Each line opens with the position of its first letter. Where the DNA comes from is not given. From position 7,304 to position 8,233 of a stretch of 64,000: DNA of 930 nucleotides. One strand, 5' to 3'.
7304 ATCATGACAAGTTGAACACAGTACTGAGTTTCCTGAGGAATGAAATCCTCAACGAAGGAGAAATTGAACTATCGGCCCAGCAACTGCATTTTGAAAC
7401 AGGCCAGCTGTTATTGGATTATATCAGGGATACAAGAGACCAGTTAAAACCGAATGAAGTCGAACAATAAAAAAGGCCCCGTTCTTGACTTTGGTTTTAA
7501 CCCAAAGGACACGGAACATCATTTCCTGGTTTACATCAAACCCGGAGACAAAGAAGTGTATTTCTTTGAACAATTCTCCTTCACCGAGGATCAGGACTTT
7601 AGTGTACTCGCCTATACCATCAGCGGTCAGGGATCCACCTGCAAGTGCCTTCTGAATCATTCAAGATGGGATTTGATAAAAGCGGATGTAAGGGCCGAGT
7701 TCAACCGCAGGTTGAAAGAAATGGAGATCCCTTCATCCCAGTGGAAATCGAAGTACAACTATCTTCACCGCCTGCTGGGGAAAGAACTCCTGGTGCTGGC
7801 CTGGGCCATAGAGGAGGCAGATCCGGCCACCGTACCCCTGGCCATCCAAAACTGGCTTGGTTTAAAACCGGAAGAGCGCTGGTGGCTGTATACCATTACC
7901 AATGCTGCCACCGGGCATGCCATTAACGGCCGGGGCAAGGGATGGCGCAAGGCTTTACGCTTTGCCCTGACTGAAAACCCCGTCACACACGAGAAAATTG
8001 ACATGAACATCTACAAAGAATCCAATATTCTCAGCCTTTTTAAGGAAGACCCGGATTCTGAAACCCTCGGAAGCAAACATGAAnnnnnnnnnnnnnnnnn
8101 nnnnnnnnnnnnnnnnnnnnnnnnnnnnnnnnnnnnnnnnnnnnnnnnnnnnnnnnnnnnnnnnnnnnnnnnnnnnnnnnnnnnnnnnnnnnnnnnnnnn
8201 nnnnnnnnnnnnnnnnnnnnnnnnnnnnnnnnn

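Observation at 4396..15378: Five-gene translationally coupled cassette (DUF499 ATPase / DUF3780-like / DUF1156 DPPY methylase / Schlafen-AlbA_2-HATPase / PLD-SNF2): candidate methylation-linked defence system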

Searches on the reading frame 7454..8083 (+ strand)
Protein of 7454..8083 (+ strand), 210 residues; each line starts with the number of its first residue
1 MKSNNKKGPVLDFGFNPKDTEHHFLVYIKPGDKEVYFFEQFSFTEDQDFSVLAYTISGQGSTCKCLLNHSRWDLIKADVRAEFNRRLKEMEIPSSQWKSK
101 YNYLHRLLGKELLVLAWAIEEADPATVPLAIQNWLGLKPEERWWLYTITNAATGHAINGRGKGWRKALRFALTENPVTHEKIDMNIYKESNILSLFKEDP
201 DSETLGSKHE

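Call 3: search_protein_families(library=pfam, proteins=[window:7454-8083:+], max_evalue=0.01)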
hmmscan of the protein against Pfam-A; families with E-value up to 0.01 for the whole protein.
window:7454-8083:+ (210 aa): 1 family
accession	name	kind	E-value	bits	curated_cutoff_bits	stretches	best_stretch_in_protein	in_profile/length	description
PF12635.12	DUF3780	-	1.4e-47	162.2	27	1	10-180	4-165/184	Protein of unknown function (DUF3780)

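Call 4: search_protein_families(library=padloc, proteins=[window:7454-8083:+], max_evalue=0.01)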
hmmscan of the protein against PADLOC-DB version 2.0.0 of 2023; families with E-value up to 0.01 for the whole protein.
window:7454-8083:+ (210 aa): 2 families
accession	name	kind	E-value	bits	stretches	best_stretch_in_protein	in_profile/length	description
PDLC02191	DUF3780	-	3.3e-43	145.5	1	10-176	4-162/196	-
PDLC02190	DUF3780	-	8.5e-39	131.7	1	3-185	10-182/361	-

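Call 26: search_solved_structures(query=window:7454-8083:+, max_evalue=0.01, show_alignments=1)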
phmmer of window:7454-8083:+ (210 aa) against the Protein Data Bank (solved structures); distinct sequences matched with E-value up to 0.01: 0.

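Call 30: find_homologous_proteins(query=window:7454-8083:+, max_evalue=0.00001)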
Query window:7454-8083:+ (210 aa): 3988 proteins with E <= 0.00001 among 4045 candidates; the best 120 are listed.
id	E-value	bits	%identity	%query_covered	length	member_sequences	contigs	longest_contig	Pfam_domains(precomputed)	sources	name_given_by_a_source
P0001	5.3e-142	489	100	100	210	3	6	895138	PF12635.13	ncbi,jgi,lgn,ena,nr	ncbi:MAG TPA: DUF3780 domain-containing protein [Bacteroidales bacterium]|nr:DUF3780 domain-containi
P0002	5.7e-95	335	71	94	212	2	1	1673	PF12635.13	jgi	jgi:hypothetical protein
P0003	6.7e-95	335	70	99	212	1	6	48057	PF12635.13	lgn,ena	-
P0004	1.6e-93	330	69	95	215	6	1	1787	PF12635.13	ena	-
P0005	2.0e-90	320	65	98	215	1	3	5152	PF12635.13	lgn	-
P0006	1.1e-89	318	68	91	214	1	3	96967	PF12635.13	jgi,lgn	jgi:hypothetical protein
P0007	1.6e-89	317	66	96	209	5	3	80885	PF12635.13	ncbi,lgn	-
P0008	3.4e-89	316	65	99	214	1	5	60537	PF12635.13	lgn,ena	-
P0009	4.2e-89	316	68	96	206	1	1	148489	PF12635.13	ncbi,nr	ncbi:MAG: DUF3780 domain-containing protein [Saprospiraceae bacterium]|nr:DUF3780 domain-containing 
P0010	6.4e-88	312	67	95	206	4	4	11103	PF12635.13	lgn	-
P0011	9.5e-87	308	68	94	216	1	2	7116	PF12635.13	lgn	-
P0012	1.3e-86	307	63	97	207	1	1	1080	PF12635.13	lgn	-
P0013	4.6e-86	306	67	94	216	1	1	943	PF12635.13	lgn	-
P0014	6.4e-86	305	66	94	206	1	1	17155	PF12635.13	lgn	-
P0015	1.2e-84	301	66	96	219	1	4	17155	PF12635.13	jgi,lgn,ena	-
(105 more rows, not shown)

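Call 32: find_related_loci(query=A1, collection=genome_contigs, flank=10000)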
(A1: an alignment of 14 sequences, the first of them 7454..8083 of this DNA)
Query A1 (210 aa) in genome_contigs; peptide patterns used: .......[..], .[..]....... (x = any residue, [..] = any of these).
600 stretches matched a pattern (row limit reached: there are more); 594 encode a relative of the query (tblastn E <= 1e-3); the best 80 are kept; 80 distinct loci.
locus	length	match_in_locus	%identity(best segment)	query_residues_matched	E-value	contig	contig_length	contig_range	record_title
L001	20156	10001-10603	66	2-203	6e-92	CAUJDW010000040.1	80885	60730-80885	MAG: Bacteroidota bacterium isolate KLAP184 genome assembly, contig: KLAP184_412293, whole genome shotgun sequence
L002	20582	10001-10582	67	7-198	2e-86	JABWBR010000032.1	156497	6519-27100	MAG: Saprospiraceae bacterium isolate MAG_35 scaffold_494, whole genome shotgun sequence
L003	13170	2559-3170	64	2-204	8e-86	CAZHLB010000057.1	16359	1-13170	MAG TPA_asm: uncultured Saprospiraceae bacterium isolate binchicken_co248_181 genome assembly, contig: NODE_4015_length_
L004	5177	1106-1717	58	3-208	5e-82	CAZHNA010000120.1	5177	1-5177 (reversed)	MAG TPA_asm: uncultured Methanosarcinales archaeon isolate SRP191223_co2_97 genome assembly, contig: NODE_19131_length_5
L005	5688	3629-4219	57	1-196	3e-75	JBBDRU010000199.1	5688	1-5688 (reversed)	MAG: Salibacteraceae bacterium isolate LejiaC_41_11 Lejia_C_31693_length_5688_cov_5, whole genome shotgun sequence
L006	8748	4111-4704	57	2-191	1e-71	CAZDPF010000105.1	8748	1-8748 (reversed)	MAG TPA_asm: uncultured Chryseobacterium sp. isolate SRP334346_co1_55 genome assembly, contig: NODE_6302_length_8748_cov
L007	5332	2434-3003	51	2-188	1e-62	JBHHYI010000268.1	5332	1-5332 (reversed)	MAG: bacterium isolate Maj_2_bin.63 NODE_9316_length_5332_cov_25.948645, whole genome shotgun sequence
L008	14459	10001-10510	55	10-178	5e-62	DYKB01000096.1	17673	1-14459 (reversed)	MAG TPA_asm: Caldithrix sp. isolate SulCav_AS07-7_41_26 SulCav_AS07_7_3187_length_17673_cov_15_786185, whole genome shot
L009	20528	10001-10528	54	4-180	4e-60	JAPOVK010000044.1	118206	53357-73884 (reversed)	MAG: Gammaproteobacteria bacterium isolate COS1_bin_18 NODE_117_length_118206_cov_30.1687, whole genome shotgun sequence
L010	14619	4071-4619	54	6-184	5e-60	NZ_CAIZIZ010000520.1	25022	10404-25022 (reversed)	MAG: uncultured Lamprocystis sp. isolate Loc080925-5-5m_bin-0833, whole genome shotgun sequence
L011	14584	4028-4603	48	10-201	1e-59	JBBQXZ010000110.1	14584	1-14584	MAG: Cytophagales bacterium isolate Co_metawrap_2141 Cmw_2141_k141_22713792_length_14584_cov_14.0000, whole genome shotg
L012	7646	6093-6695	50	1-199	8e-60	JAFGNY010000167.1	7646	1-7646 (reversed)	MAG: Bacteroidales bacterium isolate Zod_Metabat.574 k87_3860546, whole genome shotgun sequence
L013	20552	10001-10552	53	5-184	9e-60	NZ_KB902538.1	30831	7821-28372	Lamprocystis purpurea DSM 4197 A39ODRAFT_scaffold_66.67, whole genome shotgun sequence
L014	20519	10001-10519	55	10-181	1e-59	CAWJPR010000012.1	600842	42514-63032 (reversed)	MAG: uncultured Chloroflexia bacterium isolate MFD02979.bin.1.11 genome assembly, contig: contig_44897, whole genome sho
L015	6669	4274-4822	54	6-184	8e-60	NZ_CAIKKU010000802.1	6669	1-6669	MAG: uncultured Thiodictyon sp. isolate Loclat_bin-12166, whole genome shotgun sequence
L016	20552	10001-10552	51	13-200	5e-59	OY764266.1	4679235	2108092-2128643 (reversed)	MAG: Pseudomonadales bacterium isolate 98484ff4-1806-4741-b53f-28f88446d800 genome assembly, chromosome: 1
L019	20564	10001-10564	47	13-203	2e-58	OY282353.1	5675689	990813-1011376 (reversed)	MAG: uncultured Gammaproteobacteria bacterium genome assembly, chromosome: 1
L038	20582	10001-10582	48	1-197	9e-57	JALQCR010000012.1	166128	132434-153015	MAG: Pseudanabaena sp. Salubria-1 18, whole genome shotgun sequence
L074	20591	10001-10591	44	9-201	1e-52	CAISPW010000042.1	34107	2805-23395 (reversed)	MAG: uncultured Oscillochloris sp. isolate LJ_bin-2023 genome assembly, contig: bin-2023:042/475, whole genome shotgun s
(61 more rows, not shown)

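Call 53: search_protein_families(library=padloc, proteins=[L001:10621-11781:+, L001:11663-12868:+, L001:12883-13758:+, L011:4631-6079:+, L016:13850-16783:+, L016:16714-17442:+, L019:10778-13906:+, L019:14628-16325:+, L038:12844-13956:+, L074:13620-14885:+], max_evalue=0.00001)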
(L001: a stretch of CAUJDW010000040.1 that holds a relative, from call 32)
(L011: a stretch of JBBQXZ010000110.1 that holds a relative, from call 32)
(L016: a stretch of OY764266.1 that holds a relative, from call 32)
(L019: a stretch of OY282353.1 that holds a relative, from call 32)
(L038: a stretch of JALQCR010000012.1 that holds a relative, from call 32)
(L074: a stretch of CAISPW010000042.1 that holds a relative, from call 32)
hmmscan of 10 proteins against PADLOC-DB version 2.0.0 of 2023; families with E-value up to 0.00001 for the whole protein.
L001:10621-11781:+ (387 aa): 3 families
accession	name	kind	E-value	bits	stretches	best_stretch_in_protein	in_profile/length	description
PDLC03877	NsnA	-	2e-145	482.9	1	11-381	13-384/385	-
PDLC04027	PD-T4-2_A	-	5.5e-37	125.7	1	62-372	50-357/363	-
PDLC03418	REase_II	-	1.3e-14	52.1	1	64-202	32-161/372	Type II restriction enzyme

L001:11663-12868:+ (402 aa): 89 families (the best 25 are shown)
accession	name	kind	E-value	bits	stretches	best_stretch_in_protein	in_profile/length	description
PDLC03878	NsnB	-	5.3e-111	369.7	1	36-402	1-343/345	-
PDLC04148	HEC-03B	-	2.7e-36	123.6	2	158-391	212-434/458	-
PDLC02979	AriA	-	4.2e-28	97.2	2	272-336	299-372/373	-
PDLC04707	PDC-M55A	-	1.5e-20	71.6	1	219-390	229-398/421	-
PDLC02980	AriA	-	2.6e-19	68.3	1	256-338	221-304/304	-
PDLC04178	HEC-01A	-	6.8e-17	59.6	2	36-82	8-54/399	-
PDLC04176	HEC-01A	-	1.3e-15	55.7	2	262-338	245-322/371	-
PDLC00096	GajA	-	1.5e-15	55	1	281-339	274-339/630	AAA ATPase domain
PDLC04175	HEC-01A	-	2.9e-15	54.2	1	35-85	4-54/363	-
PDLC02336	AbiLi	-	3.9e-15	54.3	1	36-121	1-89/340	AbiLi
PDLC02981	AriAB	-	7e-15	52.7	1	37-88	3-55/694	-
PDLC04611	PDC-M38A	-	7.2e-15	53.4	1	36-84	1-50/383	-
PDLC04541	PDC-M25A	-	1.5e-13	48.6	1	36-138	1-100/380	-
PDLC00067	GajA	-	5.3e-13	46.3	1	37-78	5-46/604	AAA ATPase domain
PDLC00091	GajA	-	5.6e-13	46.6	1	293-335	297-340/627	AAA ATPase domain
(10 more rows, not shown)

L001:12883-13758:+ (292 aa): 4 families
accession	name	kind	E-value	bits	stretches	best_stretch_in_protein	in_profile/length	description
PDLC03895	NsnC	-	1.3e-39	134.5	1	1-182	1-176/281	-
PDLC03879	NsnC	-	4.5e-27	93.5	1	1-173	3-166/305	-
PDLC03912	NsnC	-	6e-17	60.4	1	2-157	3-153/316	-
PDLC03894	NsnC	-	5.3e-06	24.2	1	4-168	6-167/294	-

L011:4631-6079:+ (483 aa): 3 families
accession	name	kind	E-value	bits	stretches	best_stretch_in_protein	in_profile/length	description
PDLC03877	NsnA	-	2.2e-128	426.8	1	109-479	16-383/385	-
PDLC04027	PD-T4-2_A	-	3.5e-32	109.8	1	149-420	41-309/363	-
PDLC03418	REase_II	-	6.9e-11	39.9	1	162-300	34-161/372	Type II restriction enzyme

L016:13850-16783:+ (978 aa): 17 families
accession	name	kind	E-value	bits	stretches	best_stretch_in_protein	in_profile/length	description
PDLC03603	REase_MTase_IIG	-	3.5e-41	139.2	1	83-457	73-448/1016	Type IIG restriction enzyme-methyltransferase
PDLC03623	REase_MTase_IIG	-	5.4e-35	118.5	1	131-458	125-456/1022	Type IIG restriction enzyme-methyltransferase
PDLC04134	mad2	-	1.4e-16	58.5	1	281-552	249-448/492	mads_2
PDLC03348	MTase_II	-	9.2e-12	42.3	1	304-464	216-364/727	Type II methyltransferase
PDLC03338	MTase_II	-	1.3e-11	42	1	305-458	126-257/604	Type II methyltransferase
PDLC03335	MTase_II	-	7.6e-11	39.4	1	304-456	75-205/607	Type II methyltransferase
PDLC03021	MTase_I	-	9.7e-11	39.1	1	285-396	145-248/491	Type I methyltransferase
PDLC02529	PglX|PglXI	-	1e-10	38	1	333-455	229-366/1189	PglX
PDLC03604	REase_MTase_IIG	-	2.9e-10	36.8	1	275-410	315-485/1011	Type IIG restriction enzyme-methyltransferase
PDLC03025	MTase_I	-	1.2e-08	32.2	1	286-396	144-242/569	Type I methyltransferase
PDLC02528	PglX|PglXI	-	2.4e-08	30.2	1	334-410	293-369/1125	PglX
PDLC03630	REase_MTase_IIG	-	4e-07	26.2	0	311-396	373-469/1100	Type IIG restriction enzyme-methyltransferase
PDLC03026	MTase_I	-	2.3e-06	25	0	285-403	122-234/487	Type I methyltransferase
PDLC03600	REase_MTase_IIG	-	3.3e-06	23.3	1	334-399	303-368/1205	Type IIG restriction enzyme-methyltransferase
PDLC02521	PglX|PglXI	-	3.5e-06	23.2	1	334-399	310-375/1174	PglX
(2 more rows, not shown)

L016:16714-17442:+ (243 aa): 0 families

L019:10778-13906:+ (1043 aa): 26 families (the best 25 are shown)
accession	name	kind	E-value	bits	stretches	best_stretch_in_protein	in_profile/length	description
PDLC03623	REase_MTase_IIG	-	3.8e-76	254.7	1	75-1038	49-1009/1022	Type IIG restriction enzyme-methyltransferase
PDLC03603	REase_MTase_IIG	-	8.8e-42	141.2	1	77-1035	47-1003/1016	Type IIG restriction enzyme-methyltransferase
PDLC03335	MTase_II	-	1.7e-16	58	1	323-590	58-303/607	Type II methyltransferase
PDLC03021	MTase_I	-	7.2e-16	56.1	1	328-568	146-356/491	Type I methyltransferase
PDLC03338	MTase_II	-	8.4e-16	55.8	1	327-608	112-367/604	Type II methyltransferase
PDLC02529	PglX|PglXI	-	8.5e-16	54.8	1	344-450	199-302/1189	PglX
PDLC04134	mad2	-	2e-14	51.3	1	191-594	141-448/492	mads_2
PDLC03348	MTase_II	-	3.8e-14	50.1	1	328-566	204-431/727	Type II methyltransferase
PDLC03617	REase_MTase_IIG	-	2e-10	37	1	342-444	195-294/1183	Type IIG restriction enzyme-methyltransferase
PDLC03604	REase_MTase_IIG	-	2.1e-10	37.3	1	139-491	152-543/1011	Type IIG restriction enzyme-methyltransferase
PDLC03267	MTase_II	-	1.1e-08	32.5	0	469-562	90-191/539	Type II methyltransferase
PDLC03630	REase_MTase_IIG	-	1.2e-08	31.3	1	327-434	353-462/1100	Type IIG restriction enzyme-methyltransferase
PDLC02528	PglX|PglXI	-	3e-08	29.9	1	377-440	293-355/1125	PglX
PDLC03250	MTase_II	-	3.2e-08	30.7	0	327-398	146-214/775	Type II methyltransferase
PDLC03248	MTase_II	-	6.2e-08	29.8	0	472-592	75-197/521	Type II methyltransferase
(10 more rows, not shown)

L019:14628-16325:+ (566 aa): 7 families
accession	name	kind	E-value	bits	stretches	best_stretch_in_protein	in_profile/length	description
PDLC04639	PDC-M41B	-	9.7e-95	314.5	1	2-240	2-235/241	-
PDLC04569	PDC-M30B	-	3e-93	309.8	1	4-240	3-235/241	-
PDLC04635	PDC-M41A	-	9.5e-74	247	1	276-557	9-289/298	-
PDLC04636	PDC-M41A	-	1.5e-51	173.8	1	276-560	7-278/281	-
PDLC04638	PDC-M41A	-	3.7e-24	83.8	1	268-560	3-272/275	-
PDLC04637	PDC-M41A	-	2.2e-17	61.2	1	350-559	4-220/226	-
PDLC04566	PDC-M30A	-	2.3e-06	24.9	1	279-452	14-177/372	-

L038:12844-13956:+ (371 aa): 3 families
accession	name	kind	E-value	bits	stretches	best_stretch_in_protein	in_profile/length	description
PDLC04141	capP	-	3.2e-08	31.4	1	182-266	41-115/242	capP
PDLC03954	RmrA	-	8.8e-07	26.2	1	196-266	188-254/380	-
PDLC03952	RmrA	-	1.8e-06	25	1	200-268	204-268/395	-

L074:13620-14885:+ (422 aa): 73 families (the best 25 are shown)
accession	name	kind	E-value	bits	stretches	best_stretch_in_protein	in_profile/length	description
PDLC04178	HEC-01A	-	4.2e-48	162.3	1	2-404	9-378/399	-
PDLC04182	HEC-01A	-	5.9e-41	138.8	1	21-352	31-353/406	-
PDLC04176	HEC-01A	-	1e-40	138.3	1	2-350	3-321/371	-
PDLC04175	HEC-01A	-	3.1e-39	133.1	1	2-352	6-314/363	-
PDLC04183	HEC-01A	-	5.1e-36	122.6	1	3-352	6-350/402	-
PDLC02980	AriA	-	2.4e-35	121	1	23-351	1-304/304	-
PDLC04184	HEC-01A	-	4.2e-34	116.3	2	191-359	215-400/464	-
PDLC04180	HEC-01A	-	1.6e-30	104.5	1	2-354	3-325/382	-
PDLC04392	PDC-M07A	-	5.6e-30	102.7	1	1-380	1-377/432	-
PDLC04179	HEC-01A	-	6.4e-30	102.6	2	199-351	253-406/459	-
PDLC04144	HEC-01B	-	8.6e-28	95.5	1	6-357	7-347/395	-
PDLC04177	HEC-01A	-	2.9e-27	93.7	1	18-352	23-342/393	-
PDLC04391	PDC-M07A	-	6.9e-26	89.2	1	1-353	1-352/412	-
PDLC04393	PDC-M07A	-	1.9e-25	87.8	1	1-380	1-379/435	-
PDLC04389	PDC-M07A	-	6.5e-24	82.7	1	6-360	10-380/443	-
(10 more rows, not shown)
